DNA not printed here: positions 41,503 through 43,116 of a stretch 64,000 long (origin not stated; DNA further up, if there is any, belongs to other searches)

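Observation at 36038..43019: Sigma-54 promoter driving an orphan signal-peptide ATP-synthase c-subunit plus an output-less Cache membrane protein, divergent from a sigma-54 two-component system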

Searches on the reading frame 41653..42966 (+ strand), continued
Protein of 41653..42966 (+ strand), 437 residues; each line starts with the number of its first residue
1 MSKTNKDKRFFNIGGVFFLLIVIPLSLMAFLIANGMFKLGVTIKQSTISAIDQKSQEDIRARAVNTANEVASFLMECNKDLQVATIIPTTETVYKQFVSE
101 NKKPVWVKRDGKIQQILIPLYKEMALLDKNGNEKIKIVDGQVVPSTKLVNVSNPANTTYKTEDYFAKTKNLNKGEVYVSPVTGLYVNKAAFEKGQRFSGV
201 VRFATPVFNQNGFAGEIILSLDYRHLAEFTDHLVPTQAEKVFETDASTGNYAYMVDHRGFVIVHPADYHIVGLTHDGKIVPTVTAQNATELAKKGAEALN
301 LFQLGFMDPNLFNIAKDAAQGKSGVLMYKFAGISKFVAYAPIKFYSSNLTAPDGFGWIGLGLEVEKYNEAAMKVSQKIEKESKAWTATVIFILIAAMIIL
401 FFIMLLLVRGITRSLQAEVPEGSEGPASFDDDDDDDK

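Call 24: search_protein_families(library=pfam, proteins=[P0242, P0244, P0247, P0248, P0249, P0250, P0251, P0252, P0255, P0259], max_evalue=0.00001)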
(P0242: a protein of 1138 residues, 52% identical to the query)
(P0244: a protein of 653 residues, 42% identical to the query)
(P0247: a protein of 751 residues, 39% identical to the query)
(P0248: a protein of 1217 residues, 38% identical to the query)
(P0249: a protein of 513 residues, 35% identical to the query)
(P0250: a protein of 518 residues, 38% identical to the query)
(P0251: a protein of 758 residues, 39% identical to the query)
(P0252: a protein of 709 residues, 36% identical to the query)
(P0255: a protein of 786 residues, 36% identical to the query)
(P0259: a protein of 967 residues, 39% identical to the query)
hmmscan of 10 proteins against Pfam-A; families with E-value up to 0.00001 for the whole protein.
P0242 (1138 aa): 10 families
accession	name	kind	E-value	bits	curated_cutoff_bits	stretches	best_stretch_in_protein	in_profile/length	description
PF02518.31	HATPase_c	-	1.4e-24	87.1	26.4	1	1021-1137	2-110/111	Histidine kinase-, DNA gyrase B-, and HSP90-like ATPase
PF00989.32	PAS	-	1e-14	54.9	22.6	1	447-486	5-44/113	PAS fold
PF13426.13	PAS_9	-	1.4e-13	51.5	27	1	456-574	4-103/103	PAS domain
PF02743.24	dCache_1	-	2.7e-12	47.2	45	1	102-349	49-232/240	Cache domain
PF08448.16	PAS_4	-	1.5e-10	41.7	23.1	0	540-575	74-108/110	PAS fold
PF13185.12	GAF_2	-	3e-10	40.9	28.6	1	628-738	26-134/136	GAF domain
PF13188.13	PAS_8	-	6.8e-09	35.8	21.8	0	778-832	1-55/65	PAS domain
PF01590.32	GAF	-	5.9e-07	30.5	22.4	1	605-739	2-133/133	GAF domain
PF00512.31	HisKA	-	1.5e-06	28.6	26.9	1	907-974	2-63/66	His Kinase A (phospho-acceptor) domain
PF21623.3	HK_sensor_dom_bact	-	5.8e-06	26.1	27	0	125-259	66-191/253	Bacterial histidine kinase, sensor domain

P0244 (653 aa): 4 families
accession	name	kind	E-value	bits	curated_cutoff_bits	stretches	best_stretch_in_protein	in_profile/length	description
PF02743.24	dCache_1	-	1.7e-15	57.7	45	1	56-342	8-234/240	Cache domain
PF01590.32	GAF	-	3.4e-12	47.5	22.4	1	479-596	2-133/133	GAF domain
PF13185.12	GAF_2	-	4.9e-12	46.6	28.6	1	478-597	3-136/136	GAF domain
PF00672.30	HAMP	-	1.1e-08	35.7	25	1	403-457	2-52/53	HAMP domain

P0247 (751 aa): 3 families
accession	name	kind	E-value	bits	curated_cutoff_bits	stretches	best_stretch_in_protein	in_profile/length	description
PF02518.31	HATPase_c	-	9.5e-22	78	26.4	1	633-740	2-108/111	Histidine kinase-, DNA gyrase B-, and HSP90-like ATPase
PF02743.24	dCache_1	-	3.8e-10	40.1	45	1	45-320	18-233/240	Cache domain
PF00672.30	HAMP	-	9.4e-10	39.1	25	1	381-437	1-53/53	HAMP domain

P0248 (1217 aa): 7 families
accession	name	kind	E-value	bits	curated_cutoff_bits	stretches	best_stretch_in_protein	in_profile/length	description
PF00072.30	Response_reg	-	1.7e-44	151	30.2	2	1092-1204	1-110/111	Response regulator receiver domain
PF02518.31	HATPase_c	-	7.2e-29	100.9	26.4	1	780-910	1-109/111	Histidine kinase-, DNA gyrase B-, and HSP90-like ATPase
PF00512.31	HisKA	-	1.7e-22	79.7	26.9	1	669-733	2-66/66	His Kinase A (phospho-acceptor) domain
PF00672.30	HAMP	-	1.6e-11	44.8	25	1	403-458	2-53/53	HAMP domain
PF13426.13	PAS_9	-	1.2e-10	42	27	1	512-608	7-103/103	PAS domain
PF00989.32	PAS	-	4.6e-08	33.5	22.6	1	496-597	1-104/113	PAS fold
PF13188.13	PAS_8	-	8.3e-08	32.3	21.8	1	496-554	1-59/65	PAS domain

P0249 (513 aa): 2 families
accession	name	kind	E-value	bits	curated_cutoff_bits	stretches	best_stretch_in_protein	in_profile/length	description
PF02743.24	dCache_1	-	2.3e-15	57.2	45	1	51-342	3-234/240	Cache domain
PF00672.30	HAMP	-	5.4e-09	36.7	25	1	403-457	2-51/53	HAMP domain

P0250 (518 aa): 1 family
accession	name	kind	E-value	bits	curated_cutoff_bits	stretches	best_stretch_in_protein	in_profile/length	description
PF02743.24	dCache_1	-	2.6e-06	27.6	45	0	55-273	7-191/240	Cache domain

P0251 (758 aa): 2 families
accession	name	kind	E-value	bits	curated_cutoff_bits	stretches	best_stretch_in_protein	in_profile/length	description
PF00015.26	MCPsignal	-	1.3e-31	110.2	34.6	1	539-719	3-169/172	Methyl-accepting chemotaxis protein (MCP) signalling domain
PF00672.30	HAMP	-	2.8e-15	56.8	25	1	424-473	2-51/53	HAMP domain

P0252 (709 aa): 3 families
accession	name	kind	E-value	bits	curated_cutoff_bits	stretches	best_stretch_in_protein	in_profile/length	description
PF01590.32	GAF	-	1.7e-11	45.2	22.4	1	483-629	1-115/133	GAF domain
PF02743.24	dCache_1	-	2.6e-09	37.4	45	1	55-341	6-232/240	Cache domain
PF13185.12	GAF_2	-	3.2e-07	31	28.6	1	482-621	2-115/136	GAF domain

P0255 (786 aa): 5 families
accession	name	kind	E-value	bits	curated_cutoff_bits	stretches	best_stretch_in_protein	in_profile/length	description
PF02518.31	HATPase_c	-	3.5e-31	108.4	26.4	1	673-785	2-109/111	Histidine kinase-, DNA gyrase B-, and HSP90-like ATPase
PF00512.31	HisKA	-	1e-20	74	26.9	1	558-626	1-66/66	His Kinase A (phospho-acceptor) domain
PF13426.13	PAS_9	-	3.8e-10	40.4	27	1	438-537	3-103/103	PAS domain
PF00989.32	PAS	-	9.4e-07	29.3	22.6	1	428-535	3-113/113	PAS fold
PF02743.24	dCache_1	-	5e-06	26.7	45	0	199-342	127-234/240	Cache domain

P0259 (967 aa): 5 families
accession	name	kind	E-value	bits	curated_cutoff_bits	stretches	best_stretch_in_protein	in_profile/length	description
PF07228.17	SpoIIE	-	2.5e-52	178.1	25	1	612-802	2-191/192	Stage II sporulation protein E (SpoIIE)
PF13581.12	HATPase_c_2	-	1.4e-30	106.4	27.4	1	828-954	2-127/127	Histidine kinase-like ATPase domain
PF00672.30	HAMP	-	4.3e-18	65.8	25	1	496-546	1-51/53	HAMP domain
PF02743.24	dCache_1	-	1.3e-07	31.9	45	1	86-310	2-178/240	Cache domain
PF21623.3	HK_sensor_dom_bact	-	5e-06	26.3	27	0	161-287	63-176/253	Bacterial histidine kinase, sensor domain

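Call 26: find_related_loci(query=A2, collection=genome_contigs, flank=10000)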
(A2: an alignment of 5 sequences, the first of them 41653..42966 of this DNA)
Query A2 (437 aa) in genome_contigs; peptide patterns used: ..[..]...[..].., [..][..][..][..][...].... (x = any residue, [..] = any of these).
543 stretches matched a pattern; 314 encode a relative of the query (tblastn E <= 1e-3); the best 80 are kept; 80 distinct loci.
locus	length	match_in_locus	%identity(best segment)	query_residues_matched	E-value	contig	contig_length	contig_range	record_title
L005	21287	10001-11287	87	1-429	0e+0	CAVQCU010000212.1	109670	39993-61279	MAG: uncultured delta proteobacterium isolate MFD02138.bin.2.50 genome assembly, contig: contig_66988, whole genome shot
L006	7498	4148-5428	87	1-427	0e+0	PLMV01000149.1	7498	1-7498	MAG: Syntrophaceae bacterium isolate fen_1165 73.20120800_E2X.4_contig_962, whole genome shotgun sequence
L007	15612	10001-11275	84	1-427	0e+0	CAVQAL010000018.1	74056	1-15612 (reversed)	MAG: uncultured delta proteobacterium isolate MFD01476.bin.1.1 genome assembly, contig: contig_81160, whole genome shotg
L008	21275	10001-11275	84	1-425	0e+0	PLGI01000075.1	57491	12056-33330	MAG: Syntrophaceae bacterium isolate bog_1110 73.20110800_S3D.35_contig_3819, whole genome shotgun sequence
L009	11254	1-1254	86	10-429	0e+0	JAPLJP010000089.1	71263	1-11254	MAG: Deltaproteobacteria bacterium isolate LacPavin_0920_SED2_MAG_43_11 LacPavin_0920_SED2_scaffold_143193, whole genome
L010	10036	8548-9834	87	1-429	0e+0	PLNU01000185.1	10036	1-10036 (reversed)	MAG: Syntrophaceae bacterium isolate fen_1160 73.20120800_E1X.10_contig_8871, whole genome shotgun sequence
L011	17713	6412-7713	79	1-435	0e+0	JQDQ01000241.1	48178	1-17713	Smithella sp. SCADC Smithella_SCADC_Contig_93, whole genome shotgun sequence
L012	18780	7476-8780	80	1-435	0e+0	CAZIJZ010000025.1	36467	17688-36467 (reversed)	MAG TPA_asm: uncultured Smithella sp. isolate SRP294416_co1_273 genome assembly, contig: NODE_1928_length_36467_cov_69.4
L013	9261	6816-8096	82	1-429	0e+0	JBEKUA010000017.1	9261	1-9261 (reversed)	MAG: Smithella sp. isolate SPRUCE 570 SPRUCE_570_17, whole genome shotgun sequence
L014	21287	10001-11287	80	1-429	0e+0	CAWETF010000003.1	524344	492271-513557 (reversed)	MAG: uncultured delta proteobacterium isolate MFD01476.bin.1.246 genome assembly, contig: contig_33889, whole genome sho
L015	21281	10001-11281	82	1-429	0e+0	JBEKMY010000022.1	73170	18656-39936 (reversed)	MAG: Smithella sp. isolate SPRUCE 404 SPRUCE_404_22, whole genome shotgun sequence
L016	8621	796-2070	81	1-425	0e+0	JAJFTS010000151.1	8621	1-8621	MAG: Deltaproteobacteria bacterium isolate bin.256 k141_3630023, whole genome shotgun sequence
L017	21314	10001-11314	79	1-437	0e+0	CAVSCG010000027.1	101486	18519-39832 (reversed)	MAG: uncultured delta proteobacterium isolate MFD02979.bin.2.126 genome assembly, contig: contig_71665, whole genome sho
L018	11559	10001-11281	81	1-429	0e+0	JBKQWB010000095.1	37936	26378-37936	MAG: Smithella sp. isolate SEr3G3H3I__bin_216 SEr3G3H3I_000000365492, whole genome shotgun sequence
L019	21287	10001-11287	80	1-429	0e+0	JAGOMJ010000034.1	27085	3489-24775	MAG: Smithella sp. isolate Go_SlDig_bin_11 Go_SlDig_4840_length_27085_cov_30.090474, whole genome shotgun sequence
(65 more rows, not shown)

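Call 37: find_homologous_proteins(query=P0243)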
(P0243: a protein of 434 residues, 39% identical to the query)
Query P0243 (434 aa): 85 proteins with E <= 0.001 among 5637 candidates.
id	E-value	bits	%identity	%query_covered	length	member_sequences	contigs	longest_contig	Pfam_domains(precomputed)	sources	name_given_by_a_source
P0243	3.2e-289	977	100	100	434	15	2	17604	PF02743.25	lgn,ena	-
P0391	3.5e-265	898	91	100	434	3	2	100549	PF02743.25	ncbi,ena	-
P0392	3.4e-200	684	71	100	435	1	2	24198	PF02743.25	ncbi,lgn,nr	ncbi:MAG: hypothetical protein J7L53_03770 [Deltaproteobacteria bacterium]|nr:hypothetical protein [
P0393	6.7e-194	663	68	100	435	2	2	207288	PF02743.25,PF21623.4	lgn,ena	-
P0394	6.4e-190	650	68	99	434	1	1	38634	PF02743.25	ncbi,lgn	-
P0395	8.0e-190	650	67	100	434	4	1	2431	PF02743.25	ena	-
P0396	1.2e-189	649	67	100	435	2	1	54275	PF02743.25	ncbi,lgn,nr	ncbi:MAG: hypothetical protein U9P49_08460 [Thermodesulfobacteriota bacterium]|nr:hypothetical prote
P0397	8.1e-188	643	67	99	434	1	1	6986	PF02743.25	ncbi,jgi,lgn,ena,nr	ncbi:MAG TPA: hypothetical protein ENN05_09110 [Deltaproteobacteria bacterium]|nr:hypothetical prote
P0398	1.1e-187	643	67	99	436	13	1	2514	PF02743.25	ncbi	-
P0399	4.6e-186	637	66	100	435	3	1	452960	PF02743.25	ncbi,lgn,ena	-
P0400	5.4e-186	637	66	98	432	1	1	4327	PF02743.25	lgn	-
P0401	1.2e-184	633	66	100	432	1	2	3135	PF02743.25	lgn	-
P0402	3.4e-184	631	66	99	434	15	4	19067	PF02743.25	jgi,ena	-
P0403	4.0e-184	631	66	99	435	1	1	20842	PF02743.25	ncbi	ncbi:MAG: PDC sensor domain-containing protein [Desulfomonilia bacterium]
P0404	1.1e-183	629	65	100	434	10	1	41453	PF02743.25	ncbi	-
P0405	1.3e-183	629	66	100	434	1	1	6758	PF02743.25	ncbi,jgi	jgi:hypothetical protein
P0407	1.0e-182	626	65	100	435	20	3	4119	PF02743.25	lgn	-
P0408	1.3e-182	626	65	100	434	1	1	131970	PF02743.25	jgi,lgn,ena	-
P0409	3.4e-182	624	65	99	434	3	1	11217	PF02743.25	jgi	jgi:hypothetical protein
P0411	1.3e-180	619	67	95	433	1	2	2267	PF02743.25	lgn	-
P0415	2.0e-179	615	63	97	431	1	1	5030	PF02743.25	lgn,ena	-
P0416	3.6e-179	615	62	99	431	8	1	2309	PF02743.25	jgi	jgi:hypothetical protein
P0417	5.2e-179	614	64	97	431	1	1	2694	PF02743.25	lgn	-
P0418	9.4e-179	613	67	95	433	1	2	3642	PF02743.25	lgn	-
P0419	9.6e-179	613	63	99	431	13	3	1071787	PF02743.25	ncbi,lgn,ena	ncbi:MAG: cache domain-containing protein [Desulfomonilia bacterium]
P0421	1.8e-178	612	63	99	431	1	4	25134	PF02743.25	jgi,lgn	-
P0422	1.8e-178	612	64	95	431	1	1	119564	PF02743.25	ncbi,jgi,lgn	jgi:hypothetical protein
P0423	3.9e-178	611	63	100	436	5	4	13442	PF02743.25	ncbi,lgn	-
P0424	7.4e-178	610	63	99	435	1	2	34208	PF02743.25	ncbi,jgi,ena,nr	ncbi:MAG TPA: hypothetical protein ENN34_02635 [Deltaproteobacteria bacterium]|nr:hypothetical prote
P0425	8.6e-178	610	63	99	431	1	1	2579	PF02743.25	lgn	-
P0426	1.3e-177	609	64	100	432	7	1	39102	PF02743.25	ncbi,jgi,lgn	jgi:hypothetical protein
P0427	1.5e-177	609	64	99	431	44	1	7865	PF02743.25,PF21623.4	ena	-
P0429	4.4e-177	608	63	99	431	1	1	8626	PF02743.25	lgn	-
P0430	9.9e-177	607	63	100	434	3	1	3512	PF02743.25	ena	-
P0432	4.7e-176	604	64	99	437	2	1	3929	PF02743.25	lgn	-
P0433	4.9e-176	604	63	99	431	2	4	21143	PF02743.25,PF21623.4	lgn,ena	-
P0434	1.4e-175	603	63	97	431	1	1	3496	PF02743.25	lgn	-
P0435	2.3e-175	602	63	99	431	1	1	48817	PF02743.25,PF21623.4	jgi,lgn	-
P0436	1.2e-174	600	61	97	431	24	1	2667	PF02743.25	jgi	-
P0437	2.1e-174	599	63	97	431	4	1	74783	PF02743.25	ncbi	-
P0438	3.0e-174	598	64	95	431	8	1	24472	PF02743.25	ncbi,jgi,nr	ncbi:MAG: cache domain-containing protein [Desulfobacterota bacterium]|jgi:hypothetical protein|nr:c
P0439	1.2e-168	580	60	95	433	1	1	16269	PF02743.25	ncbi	-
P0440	2.3e-165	569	61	99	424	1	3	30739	PF02743.25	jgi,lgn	jgi:hypothetical protein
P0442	3.6e-164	565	61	99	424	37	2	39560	PF02743.25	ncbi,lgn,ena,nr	ncbi:MAG TPA: hypothetical protein PK314_06815 [Deltaproteobacteria bacterium]|nr:hypothetical prote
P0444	5.1e-163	561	58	99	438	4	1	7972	PF02743.25,PF21623.4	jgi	jgi:hypothetical protein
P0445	2.9e-162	559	59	99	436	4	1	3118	PF02743.25,PF21623.4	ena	-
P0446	6.8e-160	551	60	99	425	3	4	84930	PF02743.25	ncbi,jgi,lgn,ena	jgi:hypothetical protein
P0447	4.5e-159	548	60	95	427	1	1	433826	PF02743.25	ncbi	-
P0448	1.9e-158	546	57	100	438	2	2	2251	PF02743.25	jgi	-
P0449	9.2e-156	537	59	99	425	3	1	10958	PF02743.25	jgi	jgi:hypothetical protein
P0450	4.2e-155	535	57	99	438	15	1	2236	PF02743.25,PF21623.4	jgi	-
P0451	2.7e-139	483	56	95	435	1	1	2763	PF02743.25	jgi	jgi:hypothetical protein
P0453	1.6e-124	435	66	70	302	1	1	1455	PF02743.25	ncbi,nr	ncbi:hypothetical protein EG830_12505, partial [bacterium]|nr:hypothetical protein [bacterium]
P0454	8.8e-117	409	54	82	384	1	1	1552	PF02743.25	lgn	-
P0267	5.9e-111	390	67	58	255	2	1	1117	PF02743.25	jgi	-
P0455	6.0e-111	390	64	63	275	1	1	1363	PF02743.25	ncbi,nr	ncbi:MAG TPA: cache domain-containing protein, partial [Deltaproteobacteria bacterium]|nr:cache doma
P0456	8.2e-109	383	60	66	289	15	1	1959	PF02743.25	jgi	jgi:hypothetical protein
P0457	6.7e-105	370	40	100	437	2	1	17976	PF02743.25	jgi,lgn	-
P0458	1.6e-104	369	40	99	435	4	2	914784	PF02743.25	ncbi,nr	ncbi:MAG: hypothetical protein CSYNP_00738 [Syntrophus sp. SKADARSKE-3]|nr:hypothetical protein [Syn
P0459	6.0e-103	363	41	87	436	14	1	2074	PF02743.25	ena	-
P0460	3.1e-101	358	41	97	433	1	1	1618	PF02743.25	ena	-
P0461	1.7e-100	355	40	95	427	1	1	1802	PF02743.25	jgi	jgi:hypothetical protein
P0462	6.5e-100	353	39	100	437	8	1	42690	PF02743.25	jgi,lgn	-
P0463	2.4e-99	352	40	96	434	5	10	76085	PF02743.25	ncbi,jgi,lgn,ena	jgi:hypothetical protein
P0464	5.4e-98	347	40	93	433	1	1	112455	PF02743.25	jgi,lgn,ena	-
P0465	8.7e-96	340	39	99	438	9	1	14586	PF02743.25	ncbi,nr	ncbi:MAG: hypothetical protein DRG37_00150 [Deltaproteobacteria bacterium]|nr:MAG: hypothetical prot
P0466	1.0e-94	336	39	99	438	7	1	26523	PF02743.25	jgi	-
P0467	6.5e-91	324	40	97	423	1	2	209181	PF02743.25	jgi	jgi:hypothetical protein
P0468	4.7e-72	262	33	97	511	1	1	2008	PF00672.31,PF02743.25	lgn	-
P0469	5.7e-69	251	33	93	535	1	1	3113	PF00672.31,PF02743.25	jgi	jgi:HAMP domain-containing protein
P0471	2.0e-40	157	29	92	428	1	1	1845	PF02743.25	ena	-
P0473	1.6e-37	148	30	67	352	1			PF02743.25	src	-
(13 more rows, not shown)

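Call 38: find_encoding_contigs(protein=P0419, flank=10000, max_places=1)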
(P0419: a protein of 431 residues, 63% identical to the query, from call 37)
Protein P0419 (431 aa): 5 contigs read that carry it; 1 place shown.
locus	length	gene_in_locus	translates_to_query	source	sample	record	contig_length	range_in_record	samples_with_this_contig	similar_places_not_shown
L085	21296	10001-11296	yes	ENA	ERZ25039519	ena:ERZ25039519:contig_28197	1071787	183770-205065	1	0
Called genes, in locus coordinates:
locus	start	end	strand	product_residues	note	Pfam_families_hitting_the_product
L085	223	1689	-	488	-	PF13487:HD_5, PF01966:HD, PF08668:HDOD, PF01966:HD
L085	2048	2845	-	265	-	-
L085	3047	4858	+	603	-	PF02771:Acyl-CoA_dh_N (weak), PF02770:Acyl-CoA_dh_M, PF00441:Acyl-CoA_dh_1, PF12806:Acyl-CoA_dh_C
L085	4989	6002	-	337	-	-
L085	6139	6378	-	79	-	-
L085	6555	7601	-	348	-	PF01384:PHO4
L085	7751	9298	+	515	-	PF05157:MshEN, PF00437:T2SSE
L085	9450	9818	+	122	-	PF00137:ATP-synt_C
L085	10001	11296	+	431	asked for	PF02743:dCache_1 (weak)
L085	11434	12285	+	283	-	PF00175:NAD_binding_1, PF10418:DHODB_Fe-S_bind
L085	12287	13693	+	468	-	PF14691:Fer4_20, PF01262:AlaDh_PNT_C (faint), PF13738:Pyr_redox_3 (faint), PF07992:Pyr_redox_2, PF13241:NAD_binding_7 (faint), PF00070:Pyr_redox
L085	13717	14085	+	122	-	PF07085:DRTGG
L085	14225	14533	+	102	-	-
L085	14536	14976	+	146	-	PF19610:DUF6115 (weak)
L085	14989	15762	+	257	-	-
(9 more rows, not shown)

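Call 39: find_encoding_contigs(protein=P0458, flank=10000, max_places=1)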
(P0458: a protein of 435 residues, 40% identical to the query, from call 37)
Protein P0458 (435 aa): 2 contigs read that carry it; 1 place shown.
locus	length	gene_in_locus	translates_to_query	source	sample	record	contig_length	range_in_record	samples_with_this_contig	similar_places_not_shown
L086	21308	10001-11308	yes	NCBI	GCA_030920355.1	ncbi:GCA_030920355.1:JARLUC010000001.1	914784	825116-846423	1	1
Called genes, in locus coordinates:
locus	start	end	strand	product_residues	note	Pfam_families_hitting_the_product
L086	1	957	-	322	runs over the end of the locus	PF01073:3Beta_HSD, PF01370:Epimerase, PF02719:Polysacc_synt_2, PF04321:RmlD_sub_bind, PF05368:NmrA (weak), PF13460:NAD_binding_10, PF16363:GDP_Man_Dehyd, PF07993:NAD_binding_4 (weak)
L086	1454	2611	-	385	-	-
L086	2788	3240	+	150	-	PF00011:HSP20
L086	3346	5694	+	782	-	PF02190:LON_substr_bdg, PF00004:AAA, PF07728:AAA_5, PF22667:Lon_lid, PF05362:Lon_C, PF13541:ChlI (weak)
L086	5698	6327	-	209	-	PF09335:VTT_dom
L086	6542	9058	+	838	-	PF01145:Band_7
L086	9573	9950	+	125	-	PF00137:ATP-synt_C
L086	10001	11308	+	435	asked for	PF02743:dCache_1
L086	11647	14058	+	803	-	PF01326:PPDK_N, PF00391:PEP-utilizers, PF02896:PEP-utilizers_C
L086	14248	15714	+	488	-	PF02629:CoA_binding (weak), PF13380:CoA_binding_2, PF13607:Succ_CoA_lig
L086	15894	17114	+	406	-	PF25917:BSH_RND, PF25973:BSH_CzcB (faint), PF25876:HH_MFP_RND, PF25954:Beta-barrel_RND_2, PF25990:Beta-barrel_YknX (weak), PF25967:RND-MFP_C (weak), PF25975:CzcB_C (weak), PF25989:YknX_C, +2 more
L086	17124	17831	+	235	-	PF00005:ABC_tran, PF13304:AAA_21 (faint)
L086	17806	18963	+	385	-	PF02687:FtsX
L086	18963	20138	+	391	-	PF12704:MacB_PCD, PF02687:FtsX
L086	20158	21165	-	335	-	PF08240:ADH_N, PF00107:ADH_zinc_N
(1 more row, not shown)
